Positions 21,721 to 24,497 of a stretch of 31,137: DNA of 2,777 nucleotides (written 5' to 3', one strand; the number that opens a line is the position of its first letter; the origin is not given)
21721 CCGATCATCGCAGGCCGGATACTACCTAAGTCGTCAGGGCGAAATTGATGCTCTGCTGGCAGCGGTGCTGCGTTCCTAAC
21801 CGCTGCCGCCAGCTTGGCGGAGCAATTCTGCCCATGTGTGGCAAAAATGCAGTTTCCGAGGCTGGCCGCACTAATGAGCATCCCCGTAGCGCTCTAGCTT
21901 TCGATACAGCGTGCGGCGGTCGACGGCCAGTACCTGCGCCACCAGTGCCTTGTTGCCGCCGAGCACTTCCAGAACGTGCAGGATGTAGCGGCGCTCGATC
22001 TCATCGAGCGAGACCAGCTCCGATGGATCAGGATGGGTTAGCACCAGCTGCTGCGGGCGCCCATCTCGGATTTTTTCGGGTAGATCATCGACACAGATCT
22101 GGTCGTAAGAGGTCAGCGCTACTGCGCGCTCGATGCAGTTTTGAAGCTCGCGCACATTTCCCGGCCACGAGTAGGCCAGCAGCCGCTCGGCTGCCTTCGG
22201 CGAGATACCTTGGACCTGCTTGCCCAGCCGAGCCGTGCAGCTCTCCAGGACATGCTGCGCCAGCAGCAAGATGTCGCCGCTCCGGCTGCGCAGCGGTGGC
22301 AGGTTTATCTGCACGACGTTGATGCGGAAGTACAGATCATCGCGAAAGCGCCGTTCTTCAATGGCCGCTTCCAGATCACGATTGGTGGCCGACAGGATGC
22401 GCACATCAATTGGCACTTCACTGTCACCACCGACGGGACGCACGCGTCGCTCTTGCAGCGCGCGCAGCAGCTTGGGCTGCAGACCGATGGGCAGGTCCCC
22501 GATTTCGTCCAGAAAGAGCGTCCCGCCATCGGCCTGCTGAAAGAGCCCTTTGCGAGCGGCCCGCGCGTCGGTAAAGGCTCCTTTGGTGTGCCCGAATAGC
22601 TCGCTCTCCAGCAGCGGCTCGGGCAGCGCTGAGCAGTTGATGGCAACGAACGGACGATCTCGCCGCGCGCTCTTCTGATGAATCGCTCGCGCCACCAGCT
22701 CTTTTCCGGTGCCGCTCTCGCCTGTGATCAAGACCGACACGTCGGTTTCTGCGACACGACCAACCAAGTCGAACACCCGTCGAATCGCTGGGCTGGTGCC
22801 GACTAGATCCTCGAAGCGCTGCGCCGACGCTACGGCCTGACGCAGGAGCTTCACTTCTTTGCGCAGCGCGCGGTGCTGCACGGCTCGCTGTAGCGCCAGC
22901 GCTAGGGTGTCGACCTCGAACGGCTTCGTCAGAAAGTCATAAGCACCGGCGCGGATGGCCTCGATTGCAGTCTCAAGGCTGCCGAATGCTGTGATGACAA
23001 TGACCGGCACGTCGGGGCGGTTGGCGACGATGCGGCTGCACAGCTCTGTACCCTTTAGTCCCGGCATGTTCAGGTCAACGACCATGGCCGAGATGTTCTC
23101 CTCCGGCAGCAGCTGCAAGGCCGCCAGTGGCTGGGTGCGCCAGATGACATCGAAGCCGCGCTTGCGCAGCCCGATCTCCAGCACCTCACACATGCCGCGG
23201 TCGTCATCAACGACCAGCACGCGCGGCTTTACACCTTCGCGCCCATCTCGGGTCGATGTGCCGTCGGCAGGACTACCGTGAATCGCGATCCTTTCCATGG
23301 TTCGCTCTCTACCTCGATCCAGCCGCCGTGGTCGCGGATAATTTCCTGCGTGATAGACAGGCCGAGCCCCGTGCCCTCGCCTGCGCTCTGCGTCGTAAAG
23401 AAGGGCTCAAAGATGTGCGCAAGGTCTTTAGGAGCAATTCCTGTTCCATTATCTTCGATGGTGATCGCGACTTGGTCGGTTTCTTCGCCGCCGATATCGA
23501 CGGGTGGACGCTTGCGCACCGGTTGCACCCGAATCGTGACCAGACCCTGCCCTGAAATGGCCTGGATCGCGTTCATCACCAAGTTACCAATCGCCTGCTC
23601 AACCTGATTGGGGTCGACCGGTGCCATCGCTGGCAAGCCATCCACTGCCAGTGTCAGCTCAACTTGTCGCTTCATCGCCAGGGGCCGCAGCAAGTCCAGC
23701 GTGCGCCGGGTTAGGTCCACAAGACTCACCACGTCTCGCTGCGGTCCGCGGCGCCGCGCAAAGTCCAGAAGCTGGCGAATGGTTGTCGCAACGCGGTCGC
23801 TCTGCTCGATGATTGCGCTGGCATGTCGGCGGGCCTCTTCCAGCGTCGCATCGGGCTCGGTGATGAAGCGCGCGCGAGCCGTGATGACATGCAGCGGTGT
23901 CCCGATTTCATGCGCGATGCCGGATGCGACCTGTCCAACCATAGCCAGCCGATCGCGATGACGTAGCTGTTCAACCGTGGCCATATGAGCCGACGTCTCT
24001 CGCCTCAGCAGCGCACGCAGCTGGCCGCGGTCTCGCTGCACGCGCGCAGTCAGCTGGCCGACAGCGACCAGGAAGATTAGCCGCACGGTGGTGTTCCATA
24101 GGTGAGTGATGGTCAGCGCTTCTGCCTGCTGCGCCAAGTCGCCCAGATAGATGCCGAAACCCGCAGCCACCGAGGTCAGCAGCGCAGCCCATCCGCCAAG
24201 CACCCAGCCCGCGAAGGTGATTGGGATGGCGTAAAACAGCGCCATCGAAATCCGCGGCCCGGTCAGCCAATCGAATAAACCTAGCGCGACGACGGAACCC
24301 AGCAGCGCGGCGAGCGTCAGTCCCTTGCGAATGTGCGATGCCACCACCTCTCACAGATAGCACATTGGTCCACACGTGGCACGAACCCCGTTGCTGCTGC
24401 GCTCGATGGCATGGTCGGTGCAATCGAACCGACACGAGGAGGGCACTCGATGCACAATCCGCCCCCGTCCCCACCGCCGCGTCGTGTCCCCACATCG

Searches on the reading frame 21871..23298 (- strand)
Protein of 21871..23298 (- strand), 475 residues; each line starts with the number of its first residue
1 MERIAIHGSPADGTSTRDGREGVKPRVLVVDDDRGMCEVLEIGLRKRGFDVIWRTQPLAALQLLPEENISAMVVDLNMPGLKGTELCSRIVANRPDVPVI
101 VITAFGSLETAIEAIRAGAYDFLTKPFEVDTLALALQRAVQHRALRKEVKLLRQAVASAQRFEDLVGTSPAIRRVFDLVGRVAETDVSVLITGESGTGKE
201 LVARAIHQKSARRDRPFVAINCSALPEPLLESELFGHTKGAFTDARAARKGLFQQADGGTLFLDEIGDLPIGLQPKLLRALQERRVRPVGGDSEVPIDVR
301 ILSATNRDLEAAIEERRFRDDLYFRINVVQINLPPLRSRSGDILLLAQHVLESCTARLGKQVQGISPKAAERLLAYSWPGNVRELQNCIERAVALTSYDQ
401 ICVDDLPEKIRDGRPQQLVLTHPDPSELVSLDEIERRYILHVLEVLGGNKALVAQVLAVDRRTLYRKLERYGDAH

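Call 6: search_protein_families(library=pfam, proteins=[window:21871-23298:-], max_evalue=1)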
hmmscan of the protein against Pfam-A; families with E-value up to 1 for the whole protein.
window:21871-23298:- (475 aa): 19 families
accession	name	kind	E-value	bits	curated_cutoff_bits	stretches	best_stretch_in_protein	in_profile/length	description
PF00158.32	Sigma54_activat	-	4.3e-72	241.7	20.2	1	165-331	1-167/168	Sigma-54 interaction domain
PF00072.30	Response_reg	-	2.9e-27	95.5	30.2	1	27-136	1-110/111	Response regulator receiver domain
PF25601.1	AAA_lid_14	-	3.1e-26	91.4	27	1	337-417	1-81/87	AAA+ ATPase lid domain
PF14532.12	Sigma54_activ_2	-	9.5e-23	81.4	25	1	166-336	1-138/138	Sigma-54 interaction domain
PF02954.25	HTH_8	-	9.3e-12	44.9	22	1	431-471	2-42/42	Bacterial regulatory protein, Fis family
PF07728.20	AAA_5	-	2.8e-07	31.1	22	1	189-306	2-122/139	AAA domain (dynein-related subfamily)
PF13191.12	AAA_16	-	4.7e-06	27.6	32.6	1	165-232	2-64/167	AAA ATPase domain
PF00004.35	AAA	-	3.7e-05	24.6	21.2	1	189-318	1-123/131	ATPase family associated with various cellular activities (AAA)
PF07724.20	AAA_2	-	0.001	19.6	27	1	187-293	4-110/166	AAA domain (Cdc48 subfamily)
PF13401.12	AAA_22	-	0.0027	18.5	27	1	187-226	6-45/130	AAA domain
PF06068.19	TIP49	-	0.011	15.4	23.8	1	164-224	25-87/347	TIP49 P-loop domain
PF12775.13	AAA_7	-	0.021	14.8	25.8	1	177-224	24-71/181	P-loop containing dynein motor region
PF20432.4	Xre-like-HTH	-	0.027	15.2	25.8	1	437-468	13-43/63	Antitoxin Xre-like helix-turn-helix domain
PF13245.12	AAA_19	-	0.073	13.7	25.1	0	188-286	13-120/134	AAA domain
PF20720.3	nSTAND3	-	0.077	13.1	27.2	1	180-219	11-50/155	Novel STAND NTPase 3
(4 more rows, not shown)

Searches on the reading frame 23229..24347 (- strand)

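Call 6: search_protein_families(library=pfam, proteins=[window:23229-24347:-], max_evalue=1)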
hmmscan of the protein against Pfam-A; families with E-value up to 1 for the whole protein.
window:23229-24347:- (372 aa): 7 families
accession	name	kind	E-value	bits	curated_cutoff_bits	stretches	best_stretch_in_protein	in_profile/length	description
PF02518.31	HATPase_c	-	1.4e-27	96.7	26.4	1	245-363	2-110/111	Histidine kinase-, DNA gyrase B-, and HSP90-like ATPase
PF00512.31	HisKA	-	2.1e-11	44.1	26.9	1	138-200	3-64/66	His Kinase A (phospho-acceptor) domain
PF13589.12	HATPase_c_3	-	0.00024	21.6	25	1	249-314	3-55/137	Histidine kinase-, DNA gyrase B-, and HSP90-like ATPase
PF12822.12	ECF_trnsprt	-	0.0041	17.6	30.7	1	9-105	2-95/169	ECF transporter, substrate-specific component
PF14501.12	HATPase_c_5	-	0.025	14.9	22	1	250-349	7-91/102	GHKL domain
PF05379.17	Peptidase_C23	-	0.17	12.5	25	1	56-102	32-78/88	Carlavirus endopeptidase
PF13493.11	DUF4118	-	0.57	10.4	28.4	0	11-107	4-101/107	Domain of unknown function (DUF4118)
